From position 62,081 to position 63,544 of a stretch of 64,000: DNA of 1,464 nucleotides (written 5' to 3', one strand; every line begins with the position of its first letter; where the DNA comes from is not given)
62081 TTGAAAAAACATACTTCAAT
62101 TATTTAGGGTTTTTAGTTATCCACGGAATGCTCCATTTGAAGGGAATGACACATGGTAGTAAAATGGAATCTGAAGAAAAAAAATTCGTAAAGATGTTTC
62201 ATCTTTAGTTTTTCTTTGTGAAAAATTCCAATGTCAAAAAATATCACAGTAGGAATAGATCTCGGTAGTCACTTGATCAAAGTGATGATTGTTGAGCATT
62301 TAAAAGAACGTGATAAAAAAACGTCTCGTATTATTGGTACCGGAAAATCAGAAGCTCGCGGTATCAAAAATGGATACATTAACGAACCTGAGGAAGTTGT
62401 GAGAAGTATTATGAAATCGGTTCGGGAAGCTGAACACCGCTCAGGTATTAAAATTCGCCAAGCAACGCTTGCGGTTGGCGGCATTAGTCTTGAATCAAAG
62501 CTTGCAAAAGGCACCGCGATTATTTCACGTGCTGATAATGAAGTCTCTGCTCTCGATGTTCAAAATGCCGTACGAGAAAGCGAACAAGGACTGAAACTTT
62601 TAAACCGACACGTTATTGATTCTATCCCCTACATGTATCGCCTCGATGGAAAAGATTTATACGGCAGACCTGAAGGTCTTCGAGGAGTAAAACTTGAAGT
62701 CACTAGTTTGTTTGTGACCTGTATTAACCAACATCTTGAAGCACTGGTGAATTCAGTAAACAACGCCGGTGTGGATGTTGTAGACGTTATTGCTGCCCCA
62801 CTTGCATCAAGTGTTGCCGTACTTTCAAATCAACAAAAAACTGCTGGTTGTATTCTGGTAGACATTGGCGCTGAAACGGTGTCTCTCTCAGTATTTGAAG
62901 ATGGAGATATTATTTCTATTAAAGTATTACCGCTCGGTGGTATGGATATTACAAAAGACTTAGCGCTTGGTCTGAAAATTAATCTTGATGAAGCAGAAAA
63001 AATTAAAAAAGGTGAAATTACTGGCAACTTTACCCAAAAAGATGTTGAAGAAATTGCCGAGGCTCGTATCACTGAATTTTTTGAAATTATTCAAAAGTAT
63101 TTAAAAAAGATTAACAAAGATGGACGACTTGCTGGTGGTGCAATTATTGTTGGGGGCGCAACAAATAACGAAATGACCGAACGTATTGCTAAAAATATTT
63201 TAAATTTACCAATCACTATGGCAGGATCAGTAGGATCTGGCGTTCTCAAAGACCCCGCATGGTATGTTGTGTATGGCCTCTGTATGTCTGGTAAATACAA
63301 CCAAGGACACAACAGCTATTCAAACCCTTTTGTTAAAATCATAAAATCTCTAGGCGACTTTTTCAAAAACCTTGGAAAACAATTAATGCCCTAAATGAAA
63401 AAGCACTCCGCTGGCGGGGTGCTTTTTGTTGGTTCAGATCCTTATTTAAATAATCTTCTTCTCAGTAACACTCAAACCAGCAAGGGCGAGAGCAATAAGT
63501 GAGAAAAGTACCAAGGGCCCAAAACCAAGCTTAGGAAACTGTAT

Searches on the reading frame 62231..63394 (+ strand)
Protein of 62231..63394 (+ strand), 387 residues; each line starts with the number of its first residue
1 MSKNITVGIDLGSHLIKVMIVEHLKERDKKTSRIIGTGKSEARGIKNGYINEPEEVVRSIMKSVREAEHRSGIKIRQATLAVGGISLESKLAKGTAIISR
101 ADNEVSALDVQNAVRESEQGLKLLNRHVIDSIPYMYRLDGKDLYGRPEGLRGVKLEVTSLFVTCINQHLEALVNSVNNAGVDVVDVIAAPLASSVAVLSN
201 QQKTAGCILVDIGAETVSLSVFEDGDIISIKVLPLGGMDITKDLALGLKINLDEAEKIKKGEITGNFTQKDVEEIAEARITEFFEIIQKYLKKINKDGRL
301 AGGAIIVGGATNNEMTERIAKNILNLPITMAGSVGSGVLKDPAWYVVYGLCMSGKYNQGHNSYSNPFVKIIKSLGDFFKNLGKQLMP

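Call 63: find_encoding_contigs(protein=window:62231-63394:+, flank=10000, max_places=2)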
Protein window:62231-63394:+ (387 aa): 2 contigs read that carry it; 1 place shown.
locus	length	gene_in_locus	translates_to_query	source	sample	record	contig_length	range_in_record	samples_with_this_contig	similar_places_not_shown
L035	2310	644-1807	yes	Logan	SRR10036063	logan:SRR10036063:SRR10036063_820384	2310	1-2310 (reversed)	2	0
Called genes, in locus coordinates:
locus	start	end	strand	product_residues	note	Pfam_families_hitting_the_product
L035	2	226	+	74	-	?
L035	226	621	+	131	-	PF02130:YbeY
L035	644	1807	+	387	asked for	PF02491:SHS2_FTSA, PF11104:PilM_2, PF14450:FtsA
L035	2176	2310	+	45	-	?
